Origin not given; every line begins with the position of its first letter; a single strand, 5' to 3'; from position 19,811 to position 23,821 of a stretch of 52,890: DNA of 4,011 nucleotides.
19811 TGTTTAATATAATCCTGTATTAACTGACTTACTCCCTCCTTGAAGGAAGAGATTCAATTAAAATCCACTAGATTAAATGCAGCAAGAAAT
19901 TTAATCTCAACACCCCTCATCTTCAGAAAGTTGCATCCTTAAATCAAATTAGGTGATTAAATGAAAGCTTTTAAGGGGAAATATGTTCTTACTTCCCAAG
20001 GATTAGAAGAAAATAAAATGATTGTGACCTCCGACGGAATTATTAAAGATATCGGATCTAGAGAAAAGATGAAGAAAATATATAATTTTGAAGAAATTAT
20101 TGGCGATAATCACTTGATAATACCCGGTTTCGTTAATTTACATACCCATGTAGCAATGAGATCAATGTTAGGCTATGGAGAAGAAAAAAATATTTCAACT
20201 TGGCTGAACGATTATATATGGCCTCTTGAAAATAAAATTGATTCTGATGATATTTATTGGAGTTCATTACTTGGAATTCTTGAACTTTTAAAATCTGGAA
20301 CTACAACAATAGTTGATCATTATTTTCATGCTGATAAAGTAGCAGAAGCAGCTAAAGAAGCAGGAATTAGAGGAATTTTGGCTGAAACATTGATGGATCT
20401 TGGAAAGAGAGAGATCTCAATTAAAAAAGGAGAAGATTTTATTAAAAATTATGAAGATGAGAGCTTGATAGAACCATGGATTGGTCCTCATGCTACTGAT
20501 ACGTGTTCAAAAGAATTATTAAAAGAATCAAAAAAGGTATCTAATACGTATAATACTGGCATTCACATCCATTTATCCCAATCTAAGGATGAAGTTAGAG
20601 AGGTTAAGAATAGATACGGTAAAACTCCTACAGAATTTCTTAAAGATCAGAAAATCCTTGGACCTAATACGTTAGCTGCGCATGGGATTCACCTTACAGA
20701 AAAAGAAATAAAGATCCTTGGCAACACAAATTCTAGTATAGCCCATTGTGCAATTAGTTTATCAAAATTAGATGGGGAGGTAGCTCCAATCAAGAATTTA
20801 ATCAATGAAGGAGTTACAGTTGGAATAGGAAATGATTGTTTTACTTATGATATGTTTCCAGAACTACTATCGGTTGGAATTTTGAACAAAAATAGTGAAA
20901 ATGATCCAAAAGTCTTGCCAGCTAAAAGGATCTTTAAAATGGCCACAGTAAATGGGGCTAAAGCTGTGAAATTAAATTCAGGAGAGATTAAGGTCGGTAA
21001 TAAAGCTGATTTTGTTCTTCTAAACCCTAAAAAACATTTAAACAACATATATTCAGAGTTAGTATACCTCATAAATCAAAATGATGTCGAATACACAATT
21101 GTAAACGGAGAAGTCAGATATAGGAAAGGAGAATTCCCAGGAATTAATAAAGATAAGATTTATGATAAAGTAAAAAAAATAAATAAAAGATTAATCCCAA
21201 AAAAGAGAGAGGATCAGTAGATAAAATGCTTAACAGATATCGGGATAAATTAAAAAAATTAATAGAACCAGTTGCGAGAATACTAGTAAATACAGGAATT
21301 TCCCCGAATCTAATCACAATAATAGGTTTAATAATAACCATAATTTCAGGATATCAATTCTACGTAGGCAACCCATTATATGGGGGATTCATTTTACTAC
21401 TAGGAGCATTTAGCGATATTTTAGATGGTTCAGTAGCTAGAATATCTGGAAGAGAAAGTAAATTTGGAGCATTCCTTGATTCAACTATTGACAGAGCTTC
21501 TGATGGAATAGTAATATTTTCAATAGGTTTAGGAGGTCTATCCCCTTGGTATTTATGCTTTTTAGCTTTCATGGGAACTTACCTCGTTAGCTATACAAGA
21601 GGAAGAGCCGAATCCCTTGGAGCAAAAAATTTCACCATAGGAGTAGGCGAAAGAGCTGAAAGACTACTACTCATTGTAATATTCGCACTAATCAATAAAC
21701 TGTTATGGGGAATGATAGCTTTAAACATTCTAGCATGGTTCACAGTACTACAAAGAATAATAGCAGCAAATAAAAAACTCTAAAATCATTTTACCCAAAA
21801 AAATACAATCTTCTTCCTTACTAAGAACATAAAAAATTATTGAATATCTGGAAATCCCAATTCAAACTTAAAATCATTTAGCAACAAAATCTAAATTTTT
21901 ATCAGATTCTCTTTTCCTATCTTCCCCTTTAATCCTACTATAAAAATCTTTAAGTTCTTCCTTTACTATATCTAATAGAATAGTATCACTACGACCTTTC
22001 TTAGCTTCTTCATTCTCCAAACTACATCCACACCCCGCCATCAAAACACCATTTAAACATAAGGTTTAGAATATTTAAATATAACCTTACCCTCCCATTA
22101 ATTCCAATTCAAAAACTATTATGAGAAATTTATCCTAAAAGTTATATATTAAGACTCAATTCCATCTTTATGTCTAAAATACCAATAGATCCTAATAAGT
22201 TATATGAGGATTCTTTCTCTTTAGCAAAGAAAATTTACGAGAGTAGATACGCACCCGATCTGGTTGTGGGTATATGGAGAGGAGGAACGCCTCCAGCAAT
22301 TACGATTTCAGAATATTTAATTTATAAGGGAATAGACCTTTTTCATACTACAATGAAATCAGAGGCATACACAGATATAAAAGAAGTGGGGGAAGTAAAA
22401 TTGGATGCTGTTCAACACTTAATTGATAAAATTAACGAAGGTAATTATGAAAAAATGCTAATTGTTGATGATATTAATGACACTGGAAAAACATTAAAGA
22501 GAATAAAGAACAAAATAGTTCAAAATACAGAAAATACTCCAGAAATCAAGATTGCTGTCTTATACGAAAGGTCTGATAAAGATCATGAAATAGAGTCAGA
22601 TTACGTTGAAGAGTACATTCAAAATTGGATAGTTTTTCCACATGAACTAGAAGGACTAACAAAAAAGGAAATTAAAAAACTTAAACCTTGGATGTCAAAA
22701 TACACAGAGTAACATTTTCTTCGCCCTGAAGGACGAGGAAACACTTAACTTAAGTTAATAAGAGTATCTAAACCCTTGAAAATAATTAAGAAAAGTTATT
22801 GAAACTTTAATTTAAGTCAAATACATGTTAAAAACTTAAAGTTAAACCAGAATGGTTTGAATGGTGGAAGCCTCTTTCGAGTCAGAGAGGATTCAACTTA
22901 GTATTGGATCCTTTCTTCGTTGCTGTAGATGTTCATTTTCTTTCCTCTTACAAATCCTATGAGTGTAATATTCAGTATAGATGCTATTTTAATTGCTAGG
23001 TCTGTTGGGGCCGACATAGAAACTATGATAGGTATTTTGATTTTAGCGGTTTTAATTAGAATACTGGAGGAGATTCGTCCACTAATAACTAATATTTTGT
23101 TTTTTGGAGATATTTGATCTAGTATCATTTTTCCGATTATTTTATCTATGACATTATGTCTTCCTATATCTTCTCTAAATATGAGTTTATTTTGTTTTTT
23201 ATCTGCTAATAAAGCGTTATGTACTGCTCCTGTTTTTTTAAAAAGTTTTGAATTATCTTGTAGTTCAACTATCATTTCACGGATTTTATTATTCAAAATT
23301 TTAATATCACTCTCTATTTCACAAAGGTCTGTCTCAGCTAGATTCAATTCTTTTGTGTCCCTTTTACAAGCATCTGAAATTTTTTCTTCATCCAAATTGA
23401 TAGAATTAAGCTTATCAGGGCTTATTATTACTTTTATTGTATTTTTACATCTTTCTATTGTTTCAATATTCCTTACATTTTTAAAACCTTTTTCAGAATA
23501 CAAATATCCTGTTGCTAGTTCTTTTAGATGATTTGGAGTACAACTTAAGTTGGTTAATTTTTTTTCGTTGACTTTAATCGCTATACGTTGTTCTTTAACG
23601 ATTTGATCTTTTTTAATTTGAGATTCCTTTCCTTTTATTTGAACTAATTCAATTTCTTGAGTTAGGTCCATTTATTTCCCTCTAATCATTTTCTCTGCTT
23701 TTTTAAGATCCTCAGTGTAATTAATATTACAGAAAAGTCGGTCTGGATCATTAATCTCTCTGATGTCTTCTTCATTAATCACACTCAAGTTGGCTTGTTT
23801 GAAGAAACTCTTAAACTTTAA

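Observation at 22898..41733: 18.8-kb, 15-gene purine operon that ends in a formate dehydrogenase module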

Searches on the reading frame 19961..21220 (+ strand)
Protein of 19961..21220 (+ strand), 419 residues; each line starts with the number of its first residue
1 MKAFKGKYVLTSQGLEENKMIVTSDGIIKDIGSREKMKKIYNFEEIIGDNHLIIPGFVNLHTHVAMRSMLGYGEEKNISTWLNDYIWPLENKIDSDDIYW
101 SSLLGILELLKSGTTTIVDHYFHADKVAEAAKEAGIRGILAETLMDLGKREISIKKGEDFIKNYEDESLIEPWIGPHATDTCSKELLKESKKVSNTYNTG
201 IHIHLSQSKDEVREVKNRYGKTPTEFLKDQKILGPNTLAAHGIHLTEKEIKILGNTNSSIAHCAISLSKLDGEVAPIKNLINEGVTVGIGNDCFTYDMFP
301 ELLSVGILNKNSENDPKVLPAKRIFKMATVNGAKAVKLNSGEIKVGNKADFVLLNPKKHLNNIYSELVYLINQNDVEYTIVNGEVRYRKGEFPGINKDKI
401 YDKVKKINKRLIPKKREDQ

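Call 20: search_protein_families(library=pfam, proteins=[window:19961-21220:+], max_evalue=0.0001)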
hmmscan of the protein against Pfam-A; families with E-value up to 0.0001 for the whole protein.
window:19961-21220:+ (419 aa): 2 families
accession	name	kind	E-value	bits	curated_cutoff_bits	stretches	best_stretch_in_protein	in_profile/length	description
PF01979.26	Amidohydro_1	-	3.2e-64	217.8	25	1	53-385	2-344/345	Amidohydrolase family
PF07969.17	Amidohydro_3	-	5e-14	53.1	29.7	1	274-387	356-472/472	Amidohydrolase family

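Call 57: search_protein_families(library=ncbifam, proteins=[window:19961-21220:+], max_evalue=0.00001)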
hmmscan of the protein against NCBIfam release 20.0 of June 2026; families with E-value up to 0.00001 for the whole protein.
window:19961-21220:+ (419 aa): 37 families (the best 25 are shown)
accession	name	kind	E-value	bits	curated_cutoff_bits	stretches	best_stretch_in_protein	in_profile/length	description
NF004701.0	PRK06038.1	equivalog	1.2e-104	350.4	609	1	5-414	9-429/432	N-ethylammeline chlorohydrolase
NF006252.0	PRK08393.1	equivalog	1.2e-98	331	617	1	18-411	15-423/424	N-ethylammeline chlorohydrolase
NF005557.0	PRK07228.1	equivalog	9.7e-83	278.3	522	1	20-415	23-441/445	5'-deoxyadenosine deaminase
NF006549.0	PRK09045.1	equivalog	1.1e-82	278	540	1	15-414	26-442/444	TRZ/ATZ family hydrolase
NF004995.0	PRK06380.1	subfamily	6.5e-78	262.6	567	1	25-402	28-414/418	metal-dependent hydrolase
NF005540.0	PRK07203.1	equivalog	4.8e-62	210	444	1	15-411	18-438/444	putative aminohydrolase SsnA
NF012037.0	PRK15493.1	equivalog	2.7e-60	204.4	779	1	16-405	21-427/435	bifunctional S-methyl-5'-thioadenosine deaminase/S-adenosylhomocysteine deaminase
NF005211.0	PRK06687.1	equivalog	7.4e-59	199.6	703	1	28-391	31-413/419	TRZ/ATZ family protein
TIGR03314.1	Se_ssnA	subfamily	8.5e-57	192.9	455.5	1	14-411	16-437/441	putative selenium metabolism protein SsnA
TIGR02967.1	guan_deamin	equivalog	2.2e-52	178.4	375.4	1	16-359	4-365/401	guanine deaminase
NF006055.0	PRK08203.1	equivalog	3.7e-52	177.4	532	1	16-414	24-453/455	8-oxoguanine deaminase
NF006681.0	PRK09229.1-2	equivalog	1.8e-43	148.9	362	1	3-395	6-433/451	formimidoylglutamate deiminase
NF009059.0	PRK12393.1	equivalog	1.3e-41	142.8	543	1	18-412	28-456/460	amidohydrolase family protein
NF006679.0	PRK09228.1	subfamily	1.2e-39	136.3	351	1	15-358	28-389/433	guanine deaminase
NF004801.0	PRK06151.1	subfamily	1.1e-35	123.4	416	1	155-412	190-463/491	chlorohydrolase family protein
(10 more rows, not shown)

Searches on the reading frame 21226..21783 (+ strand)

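Call 20: search_protein_families(library=pfam, proteins=[window:21226-21783:+], max_evalue=0.0001)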
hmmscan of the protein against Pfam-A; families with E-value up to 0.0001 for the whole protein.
window:21226-21783:+ (185 aa): 1 family
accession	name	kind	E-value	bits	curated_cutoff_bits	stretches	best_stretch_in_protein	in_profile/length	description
PF01066.26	CDP-OH_P_transf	-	1.7e-17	64.7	22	1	26-173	3-146/152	CDP-alcohol phosphatidyltransferase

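Call 57: search_protein_families(library=ncbifam, proteins=[window:21226-21783:+], max_evalue=0.00001)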
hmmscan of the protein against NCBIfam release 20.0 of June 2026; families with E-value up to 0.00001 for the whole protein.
window:21226-21783:+ (185 aa): 7 families
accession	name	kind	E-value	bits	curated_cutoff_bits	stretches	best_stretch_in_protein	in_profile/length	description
NF040950.1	archin_ph_syn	equivalog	5.7e-60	202.4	180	1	2-185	1-191/191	archaetidylinositol phosphate synthase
NF045883.1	PIPSynth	equivalog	1.1e-35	123.2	170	1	5-183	3-194/197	phosphatidylinositol phosphate synthase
NF052561.1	PIPSynBT1523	equivalog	6.4e-24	84.9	350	1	8-169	8-186/232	hypothetical protein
NF041135.1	IPPtranDIPPsyn_Thcocales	equivalog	6.9e-20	71.4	580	1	12-183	238-418/419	bifunctional L-myo-inositol-1-phosphate cytidylyltransferase/CDP-L-myo-inositol myo-inositolphosphotransferase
TIGR00473.1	pssA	equivalog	6e-07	29.7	107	1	52-164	22-138/153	CDP-diacylglycerol--serine O-phosphatidyltransferase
TIGR00560.1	pgsA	equivalog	6.7e-07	30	109.1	1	27-128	4-111/183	CDP-diacylglycerol--glycerol-3-phosphate 3-phosphatidyltransferase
NF053678.1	ClpnSynClsA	equivalog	2.2e-06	28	240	1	27-115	6-95/180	cardiolipin synthase ClsA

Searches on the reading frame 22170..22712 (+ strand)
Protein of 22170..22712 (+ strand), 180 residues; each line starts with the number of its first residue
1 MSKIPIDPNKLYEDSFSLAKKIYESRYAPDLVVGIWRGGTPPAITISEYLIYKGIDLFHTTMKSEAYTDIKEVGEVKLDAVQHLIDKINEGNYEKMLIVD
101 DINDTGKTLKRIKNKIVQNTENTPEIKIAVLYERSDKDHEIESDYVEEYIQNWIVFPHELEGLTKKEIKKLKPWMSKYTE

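Call 20: search_protein_families(library=pfam, proteins=[window:22170-22712:+], max_evalue=0.0001)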
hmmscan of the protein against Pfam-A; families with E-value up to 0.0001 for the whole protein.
window:22170-22712:+ (180 aa): 2 families
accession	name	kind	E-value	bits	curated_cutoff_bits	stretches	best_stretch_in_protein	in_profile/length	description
PF00156.33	Pribosyltran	-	7.4e-14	51.8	26.3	1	17-157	17-150/158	Phosphoribosyl transferase domain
PF15609.12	PRTase_2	-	2.1e-06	27.8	28.8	1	4-151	25-176/188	Phosphoribosyl transferase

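Call 57: search_protein_families(library=ncbifam, proteins=[window:22170-22712:+], max_evalue=0.00001)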
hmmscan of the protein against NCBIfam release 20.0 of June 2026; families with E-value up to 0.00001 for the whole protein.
window:22170-22712:+ (180 aa): 4 families
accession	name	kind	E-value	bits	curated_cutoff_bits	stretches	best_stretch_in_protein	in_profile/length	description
NF006613.0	PRK09177.1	equivalog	2.6e-12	46.6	138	1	3-168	9-154/159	xanthine phosphoribosyltransferase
TIGR01203.1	HGPRTase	equivalog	8.4e-09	35.4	150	1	17-152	14-143/167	hypoxanthine phosphoribosyltransferase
NF006605.0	PRK09162.1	equivalog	1.9e-07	30.7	181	1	94-157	99-162/183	hypoxanthine-guanine phosphoribosyltransferase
NF002620.0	PRK02277.1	subfamily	5e-07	29.6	115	1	6-138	64-184/201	orotate phosphoribosyltransferase-like protein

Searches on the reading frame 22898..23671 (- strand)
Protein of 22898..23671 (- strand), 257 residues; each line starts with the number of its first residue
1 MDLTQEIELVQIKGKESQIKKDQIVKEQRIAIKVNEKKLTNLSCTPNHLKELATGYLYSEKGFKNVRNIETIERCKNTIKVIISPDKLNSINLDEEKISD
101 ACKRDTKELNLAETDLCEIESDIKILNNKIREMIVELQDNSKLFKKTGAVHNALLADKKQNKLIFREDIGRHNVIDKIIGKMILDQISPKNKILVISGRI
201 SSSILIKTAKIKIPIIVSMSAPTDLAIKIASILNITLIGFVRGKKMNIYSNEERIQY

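Call 4: search_protein_families(library=pfam, proteins=[window:22898-23671:-])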
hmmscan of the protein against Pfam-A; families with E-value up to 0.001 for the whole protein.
window:22898-23671:- (257 aa): 1 family
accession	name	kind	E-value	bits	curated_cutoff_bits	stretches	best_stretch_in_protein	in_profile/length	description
PF02634.21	FdhD-NarQ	-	4.3e-71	239.8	27.2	1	25-255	1-236/237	FdhD/NarQ family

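Call 6: search_protein_families(library=ncbifam, proteins=[window:22898-23671:-])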
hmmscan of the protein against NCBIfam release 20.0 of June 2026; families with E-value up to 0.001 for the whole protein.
window:22898-23671:- (257 aa): 2 families
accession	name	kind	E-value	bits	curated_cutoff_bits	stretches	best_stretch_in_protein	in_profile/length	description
NF001943.0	PRK00724.1-2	equivalog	9.5e-62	208.5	269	1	2-256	3-273/274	formate dehydrogenase accessory sulfurtransferase FdhD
TIGR00129.1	fdhD_narQ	equivalog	2.1e-59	200.8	140.9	1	20-256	1-236/237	formate dehydrogenase accessory sulfurtransferase FdhD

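Call 41: find_homologous_proteins(query=window:22898-23671:-, max_evalue=1e-20)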
Query window:22898-23671:- (257 aa): 1025 proteins with E <= 1e-20 among 2082 candidates; the best 120 are listed.
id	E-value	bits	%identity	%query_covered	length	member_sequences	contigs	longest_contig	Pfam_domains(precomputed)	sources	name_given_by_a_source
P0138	3.7e-146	503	96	100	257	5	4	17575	PF02634.22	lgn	-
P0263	7.9e-60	220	47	99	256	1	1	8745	PF02634.22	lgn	-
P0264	1.3e-58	216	43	99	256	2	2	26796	PF02634.22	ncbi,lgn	-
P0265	2.7e-58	215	42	100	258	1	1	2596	PF02634.22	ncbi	-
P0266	2.0e-56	209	43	99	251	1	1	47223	PF02634.22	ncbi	-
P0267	1.5e-55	206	42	100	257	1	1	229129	PF02634.22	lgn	-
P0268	9.4e-55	204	42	99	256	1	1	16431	PF02634.22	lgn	-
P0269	1.1e-54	203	44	99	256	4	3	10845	PF02634.22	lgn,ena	-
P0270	2.2e-54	202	42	99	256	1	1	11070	PF02634.22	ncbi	-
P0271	9.4e-54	200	44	99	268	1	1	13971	PF02634.22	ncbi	-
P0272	2.4e-53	199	45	100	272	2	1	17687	PF02634.22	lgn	-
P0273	4.3e-53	198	40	99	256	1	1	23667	PF02634.22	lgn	-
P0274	7.7e-53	197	41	99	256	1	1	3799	PF02634.22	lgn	-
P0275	1.2e-52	197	44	99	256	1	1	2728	PF02634.22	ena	-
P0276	1.9e-52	196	45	99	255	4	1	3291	PF02634.22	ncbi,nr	ncbi:MAG: formate dehydrogenase accessory sulfurtransferase FdhD [Thermoanaerobacterales bacterium]|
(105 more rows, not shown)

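Call 43: find_encoding_contigs(protein=P0266, flank=9000, max_places=2)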
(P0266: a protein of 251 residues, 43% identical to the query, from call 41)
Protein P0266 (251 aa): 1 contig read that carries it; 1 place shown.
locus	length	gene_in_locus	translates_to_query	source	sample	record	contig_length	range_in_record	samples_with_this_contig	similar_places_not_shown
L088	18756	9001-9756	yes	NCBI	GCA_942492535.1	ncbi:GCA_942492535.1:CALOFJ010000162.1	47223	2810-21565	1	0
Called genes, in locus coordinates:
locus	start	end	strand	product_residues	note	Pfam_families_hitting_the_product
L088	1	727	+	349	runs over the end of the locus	PF07355:GRDB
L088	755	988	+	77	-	-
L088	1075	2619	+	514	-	PF08545:ACP_syn_III (faint), PF19364:DUF5940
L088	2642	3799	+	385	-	PF02504:FA_synthesis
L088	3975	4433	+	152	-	PF01257:2Fe-2S_thioredx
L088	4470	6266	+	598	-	PF01512:Complex1_51K, PF10589:NADH_4Fe-4S, PF00037:Fer4, PF12838:Fer4_7, PF13187:Fer4_9, PF13237:Fer4_10, PF14697:Fer4_21, PF00037:Fer4, +4 more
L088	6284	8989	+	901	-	PF00111:Fer2, PF13510:Fer2_4, PF10588:NADH-G_4Fe-4S_3, PF22117:Fer4_Nqo3, PF00037:Fer4 (weak), PF04879:Molybdop_Fe4S4, PF00384:Molybdopterin, PF01568:Molydop_binding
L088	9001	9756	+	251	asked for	PF02634:FdhD-NarQ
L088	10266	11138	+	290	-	PF01226:Form_Nir_trans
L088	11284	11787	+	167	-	PF00583:Acetyltransf_1, PF13673:Acetyltransf_10, PF13508:Acetyltransf_7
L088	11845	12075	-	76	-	PF00830:Ribosomal_L28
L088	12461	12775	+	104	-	-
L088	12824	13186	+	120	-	PF03780:Asp23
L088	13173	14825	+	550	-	PF02734:Dak2, PF21645:FakA-like_M, PF13684:FakA-like_C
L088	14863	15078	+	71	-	PF02645:DegV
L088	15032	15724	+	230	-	PF02645:DegV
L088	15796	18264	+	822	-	PF17191:RecG_wedge, PF01336:tRNA_anti-codon (faint), PF00270:DEAD, PF04851:ResIII, PF00271:Helicase_C, PF19833:RecG_dom3_C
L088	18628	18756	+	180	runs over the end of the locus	PF03602:Cons_hypoth95, PF05175:MTS, PF02475:TRM5-TYW2_MTfase, PF09445:Methyltransf_15, PF13847:Methyltransf_31 (weak)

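Call 44: find_encoding_contigs(protein=P0267, flank=9000, max_places=2)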
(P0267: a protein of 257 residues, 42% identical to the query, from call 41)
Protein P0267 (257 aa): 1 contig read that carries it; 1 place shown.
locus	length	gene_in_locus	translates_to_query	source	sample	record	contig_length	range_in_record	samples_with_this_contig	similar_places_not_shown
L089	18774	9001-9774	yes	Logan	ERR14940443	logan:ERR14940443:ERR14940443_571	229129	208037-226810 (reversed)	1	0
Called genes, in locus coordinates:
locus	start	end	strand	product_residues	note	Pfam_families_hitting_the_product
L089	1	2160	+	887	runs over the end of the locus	PF25873:WHD_MalT, PF13424:TPR_12 (faint), PF17874:TPR_MalT, PF00196:GerE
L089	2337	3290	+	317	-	PF08240:ADH_N, PF00107:ADH_zinc_N, PF13602:ADH_zinc_N_2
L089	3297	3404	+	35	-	-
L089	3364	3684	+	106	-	PF19851:DUF6326 (weak)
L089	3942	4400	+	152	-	PF01257:2Fe-2S_thioredx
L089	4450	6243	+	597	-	PF01257:2Fe-2S_thioredx, PF01512:Complex1_51K, PF10531:SLBB, PF10589:NADH_4Fe-4S, PF00037:Fer4, PF12838:Fer4_7, PF13237:Fer4_10, PF14697:Fer4_21, +4 more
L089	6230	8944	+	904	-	PF13510:Fer2_4, PF10588:NADH-G_4Fe-4S_3, PF12838:Fer4_7 (weak), PF22117:Fer4_Nqo3, PF00037:Fer4 (weak), PF04879:Molybdop_Fe4S4, PF00384:Molybdopterin, PF01568:Molydop_binding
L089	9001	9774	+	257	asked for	PF02634:FdhD-NarQ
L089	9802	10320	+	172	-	PF00583:Acetyltransf_1, PF13508:Acetyltransf_7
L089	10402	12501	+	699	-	PF00270:DEAD, PF00271:Helicase_C, PF16124:RecQ_Zn_bind, PF09382:RQC, PF00570:HRDC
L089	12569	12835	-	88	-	PF00830:Ribosomal_L28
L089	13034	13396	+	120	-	PF03780:Asp23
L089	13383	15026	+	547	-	PF02734:Dak2, PF21645:FakA-like_M, PF13684:FakA-like_C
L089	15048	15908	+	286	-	PF02645:DegV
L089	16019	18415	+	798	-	PF17191:RecG_wedge, PF01336:tRNA_anti-codon, PF00270:DEAD, PF04851:ResIII, PF00271:Helicase_C, PF19833:RecG_dom3_C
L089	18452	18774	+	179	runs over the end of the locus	PF03602:Cons_hypoth95, PF05175:MTS (weak), PF02475:TRM5-TYW2_MTfase, PF09445:Methyltransf_15 (weak)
